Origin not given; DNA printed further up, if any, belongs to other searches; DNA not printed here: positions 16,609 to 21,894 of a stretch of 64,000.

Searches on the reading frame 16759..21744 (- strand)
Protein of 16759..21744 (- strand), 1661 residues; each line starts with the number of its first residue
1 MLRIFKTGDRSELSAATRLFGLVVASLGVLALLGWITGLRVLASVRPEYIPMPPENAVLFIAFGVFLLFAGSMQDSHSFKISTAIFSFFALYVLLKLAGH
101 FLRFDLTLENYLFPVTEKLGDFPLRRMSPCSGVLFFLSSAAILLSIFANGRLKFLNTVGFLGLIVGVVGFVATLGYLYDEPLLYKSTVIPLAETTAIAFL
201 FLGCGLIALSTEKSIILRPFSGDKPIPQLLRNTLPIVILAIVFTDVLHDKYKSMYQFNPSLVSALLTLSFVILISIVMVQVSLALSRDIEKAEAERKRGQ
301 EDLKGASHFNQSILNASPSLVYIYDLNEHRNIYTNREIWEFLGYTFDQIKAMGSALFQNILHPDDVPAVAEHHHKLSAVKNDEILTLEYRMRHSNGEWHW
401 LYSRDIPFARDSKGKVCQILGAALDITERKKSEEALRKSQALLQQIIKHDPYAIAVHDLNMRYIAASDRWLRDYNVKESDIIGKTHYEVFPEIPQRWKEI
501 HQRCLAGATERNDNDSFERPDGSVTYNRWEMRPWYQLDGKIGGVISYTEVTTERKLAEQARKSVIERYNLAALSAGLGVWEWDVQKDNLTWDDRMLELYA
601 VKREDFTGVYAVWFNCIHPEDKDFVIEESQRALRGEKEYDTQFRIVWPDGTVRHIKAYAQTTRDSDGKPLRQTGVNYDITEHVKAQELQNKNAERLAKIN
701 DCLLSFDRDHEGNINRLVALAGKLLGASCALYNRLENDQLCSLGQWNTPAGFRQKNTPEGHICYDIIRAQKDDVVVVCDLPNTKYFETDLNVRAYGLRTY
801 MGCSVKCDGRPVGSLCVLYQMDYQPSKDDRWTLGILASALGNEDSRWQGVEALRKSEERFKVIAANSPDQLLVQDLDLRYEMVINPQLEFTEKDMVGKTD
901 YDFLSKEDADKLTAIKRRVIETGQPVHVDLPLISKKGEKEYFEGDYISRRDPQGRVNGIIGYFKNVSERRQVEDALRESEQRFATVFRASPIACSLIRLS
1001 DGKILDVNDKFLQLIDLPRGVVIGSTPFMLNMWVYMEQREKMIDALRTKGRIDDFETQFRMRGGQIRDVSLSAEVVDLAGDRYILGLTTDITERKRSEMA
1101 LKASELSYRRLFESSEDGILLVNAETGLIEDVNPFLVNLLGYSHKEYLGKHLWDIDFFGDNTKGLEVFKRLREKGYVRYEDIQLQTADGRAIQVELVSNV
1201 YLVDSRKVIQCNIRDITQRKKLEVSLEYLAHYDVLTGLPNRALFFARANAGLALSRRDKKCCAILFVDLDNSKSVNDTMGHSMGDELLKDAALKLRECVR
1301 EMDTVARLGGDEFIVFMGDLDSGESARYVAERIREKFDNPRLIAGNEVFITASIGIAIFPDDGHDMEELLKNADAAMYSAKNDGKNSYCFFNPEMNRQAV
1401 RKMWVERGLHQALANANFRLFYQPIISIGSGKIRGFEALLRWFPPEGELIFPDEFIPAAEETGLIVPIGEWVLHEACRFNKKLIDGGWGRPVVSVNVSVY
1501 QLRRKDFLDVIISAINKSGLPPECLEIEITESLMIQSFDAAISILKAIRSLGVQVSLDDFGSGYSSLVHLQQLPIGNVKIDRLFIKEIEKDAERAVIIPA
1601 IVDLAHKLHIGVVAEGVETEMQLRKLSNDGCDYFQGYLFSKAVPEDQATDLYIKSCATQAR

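Call 72: search_protein_families(library=pfam, proteins=[window:16759-21744:-], max_evalue=0.001)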
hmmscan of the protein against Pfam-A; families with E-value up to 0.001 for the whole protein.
window:16759-21744:- (1661 aa): 9 families
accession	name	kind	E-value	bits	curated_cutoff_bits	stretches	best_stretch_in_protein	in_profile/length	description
PF00563.25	EAL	-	1.9e-68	230.8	31.3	1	1409-1641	4-235/236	EAL domain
PF08447.18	PAS_3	-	1.2e-48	163.8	25.6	2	589-676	2-89/89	PAS fold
PF00990.26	GGDEF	-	2.2e-45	154.7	23.8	1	1230-1386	1-160/161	Diguanylate cyclase, GGDEF domain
PF08448.16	PAS_4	-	1.6e-44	151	23.1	3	866-971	3-110/110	PAS fold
PF13426.13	PAS_9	-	1.9e-36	124.9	27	2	1117-1218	2-103/103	PAS domain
PF00989.32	PAS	-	4.1e-27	94.9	22.6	1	1108-1216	3-113/113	PAS fold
PF13188.13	PAS_8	-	9.8e-20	70.2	21.8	1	1108-1168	3-61/65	PAS domain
PF01590.32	GAF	-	5e-07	30.7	22.4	1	715-836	7-125/133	GAF domain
PF14598.12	PAS_11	-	5.4e-05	23.6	25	0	355-409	35-87/109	PAS domain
